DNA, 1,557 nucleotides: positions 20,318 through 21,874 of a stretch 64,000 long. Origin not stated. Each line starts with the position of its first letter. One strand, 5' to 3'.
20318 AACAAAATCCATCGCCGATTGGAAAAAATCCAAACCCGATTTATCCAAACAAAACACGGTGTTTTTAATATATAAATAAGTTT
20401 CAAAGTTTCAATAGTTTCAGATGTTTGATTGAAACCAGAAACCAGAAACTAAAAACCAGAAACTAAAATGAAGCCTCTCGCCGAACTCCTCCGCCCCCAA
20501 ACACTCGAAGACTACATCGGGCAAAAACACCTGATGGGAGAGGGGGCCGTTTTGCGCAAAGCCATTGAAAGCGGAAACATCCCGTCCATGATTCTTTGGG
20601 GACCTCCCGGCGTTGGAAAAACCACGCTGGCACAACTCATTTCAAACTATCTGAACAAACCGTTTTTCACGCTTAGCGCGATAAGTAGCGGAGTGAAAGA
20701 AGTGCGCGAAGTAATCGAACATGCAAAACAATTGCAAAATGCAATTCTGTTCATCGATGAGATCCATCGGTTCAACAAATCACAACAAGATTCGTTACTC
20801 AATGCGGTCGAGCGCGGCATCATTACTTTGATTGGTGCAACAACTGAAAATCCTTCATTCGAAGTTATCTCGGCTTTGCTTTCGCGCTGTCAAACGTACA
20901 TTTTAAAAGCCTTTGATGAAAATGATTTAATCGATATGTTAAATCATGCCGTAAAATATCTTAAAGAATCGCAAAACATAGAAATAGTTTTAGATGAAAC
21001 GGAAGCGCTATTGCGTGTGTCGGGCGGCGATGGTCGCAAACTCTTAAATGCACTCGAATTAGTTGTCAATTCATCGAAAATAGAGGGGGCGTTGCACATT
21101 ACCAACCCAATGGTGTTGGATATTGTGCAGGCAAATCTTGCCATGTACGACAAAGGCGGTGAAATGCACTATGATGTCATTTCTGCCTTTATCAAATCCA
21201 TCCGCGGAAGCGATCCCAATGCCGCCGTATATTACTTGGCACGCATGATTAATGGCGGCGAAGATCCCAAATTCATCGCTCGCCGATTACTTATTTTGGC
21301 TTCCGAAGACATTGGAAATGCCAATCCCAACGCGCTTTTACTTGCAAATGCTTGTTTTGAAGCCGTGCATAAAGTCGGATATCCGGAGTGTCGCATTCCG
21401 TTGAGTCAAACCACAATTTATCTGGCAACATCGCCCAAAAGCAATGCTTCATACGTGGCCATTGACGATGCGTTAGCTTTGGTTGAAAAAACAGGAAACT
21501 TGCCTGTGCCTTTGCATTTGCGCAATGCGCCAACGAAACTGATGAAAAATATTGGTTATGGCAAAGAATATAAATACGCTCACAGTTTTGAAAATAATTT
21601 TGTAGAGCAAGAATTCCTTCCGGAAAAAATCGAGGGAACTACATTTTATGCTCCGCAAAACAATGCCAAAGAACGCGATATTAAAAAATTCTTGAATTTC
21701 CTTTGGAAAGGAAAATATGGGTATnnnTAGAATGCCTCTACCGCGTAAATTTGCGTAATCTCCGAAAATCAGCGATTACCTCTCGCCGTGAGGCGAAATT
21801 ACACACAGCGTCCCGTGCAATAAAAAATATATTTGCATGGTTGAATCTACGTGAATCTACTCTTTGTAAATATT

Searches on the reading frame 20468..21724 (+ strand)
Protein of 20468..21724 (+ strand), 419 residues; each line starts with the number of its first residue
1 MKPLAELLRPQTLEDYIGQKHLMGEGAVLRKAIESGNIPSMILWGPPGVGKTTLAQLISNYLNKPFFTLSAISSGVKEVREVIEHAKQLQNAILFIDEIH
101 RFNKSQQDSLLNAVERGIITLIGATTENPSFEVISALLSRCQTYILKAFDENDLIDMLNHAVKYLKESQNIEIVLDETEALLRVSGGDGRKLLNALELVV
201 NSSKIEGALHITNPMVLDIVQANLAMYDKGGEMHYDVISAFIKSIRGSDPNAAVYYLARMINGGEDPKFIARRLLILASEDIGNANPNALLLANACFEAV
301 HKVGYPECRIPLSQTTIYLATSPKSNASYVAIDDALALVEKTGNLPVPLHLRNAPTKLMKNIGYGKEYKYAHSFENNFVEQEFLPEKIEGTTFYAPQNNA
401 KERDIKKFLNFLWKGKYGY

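Call 34: search_protein_families(library=padloc, proteins=[window:20468-21724:+], max_evalue=0.00001)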
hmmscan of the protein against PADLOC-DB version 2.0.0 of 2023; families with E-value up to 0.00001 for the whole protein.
window:20468-21724:+ (419 aa): 5 families
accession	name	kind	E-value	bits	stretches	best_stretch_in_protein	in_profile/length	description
PDLC02196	IetA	-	5.9e-11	40.4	1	38-109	122-199/374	-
PDLC05079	PDC-S73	-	2.1e-07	28.1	1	40-88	193-241/752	-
PDLC01994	RtcR_PspF1--CARF_AAA_HTH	-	2.9e-07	27.9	1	88-156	248-315/468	-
PDLC04232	IetA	-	3.4e-07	28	1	40-109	118-193/330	-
PDLC02195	IetA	-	1.1e-06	26.2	1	39-109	138-214/395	-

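Call 36: search_protein_families(library=pfam, proteins=[window:20468-21724:+], max_evalue=0.0001)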
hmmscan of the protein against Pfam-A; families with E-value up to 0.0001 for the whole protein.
window:20468-21724:+ (419 aa): 14 families
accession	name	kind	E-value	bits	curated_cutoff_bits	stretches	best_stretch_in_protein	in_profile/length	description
PF12002.13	MgsA_C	-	9.3e-73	244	27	1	247-411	1-165/167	MgsA AAA+ ATPase C terminal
PF16193.11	AAA_assoc_2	-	8.8e-24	84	34.3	1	169-246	3-81/81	AAA C-terminal domain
PF00004.35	AAA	-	1.5e-20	74.4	21.2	1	41-145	1-127/131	ATPase family associated with various cellular activities (AAA)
PF05496.18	RuvB_N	-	1.7e-17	64.1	27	1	8-122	1-116/159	Holliday junction DNA helicase RuvB P-loop domain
PF07728.20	AAA_5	-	3.2e-09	37.3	22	1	41-125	2-101/139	AAA domain (dynein-related subfamily)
PF13191.12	AAA_16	-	6.2e-08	33.7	32.6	1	32-181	18-144/167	AAA ATPase domain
PF14532.12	Sigma54_activ_2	-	1.3e-07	32.3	25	1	35-116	19-95/138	Sigma-54 interaction domain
PF13173.12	AAA_14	-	2.5e-07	31.2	27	1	41-106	5-78/129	AAA domain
PF20720.3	nSTAND3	-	2.9e-07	30.8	27.2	1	41-131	20-104/155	Novel STAND NTPase 3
PF13401.12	AAA_22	-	3e-07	31.3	27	0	40-202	7-113/130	AAA domain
PF00158.32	Sigma54_activat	-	3.4e-07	30.5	20.2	0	87-158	90-162/168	Sigma-54 interaction domain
PF01078.27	Mg_chelatase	-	2.7e-06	27.4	20.3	0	40-63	24-47/207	Magnesium chelatase, subunit ChlI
PF05621.17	TniB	-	5.3e-06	26.4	22.4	0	77-114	106-146/189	Bacterial TniB protein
PF13245.12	AAA_19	-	5.7e-05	23.7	25.1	0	37-64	10-37/134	AAA domain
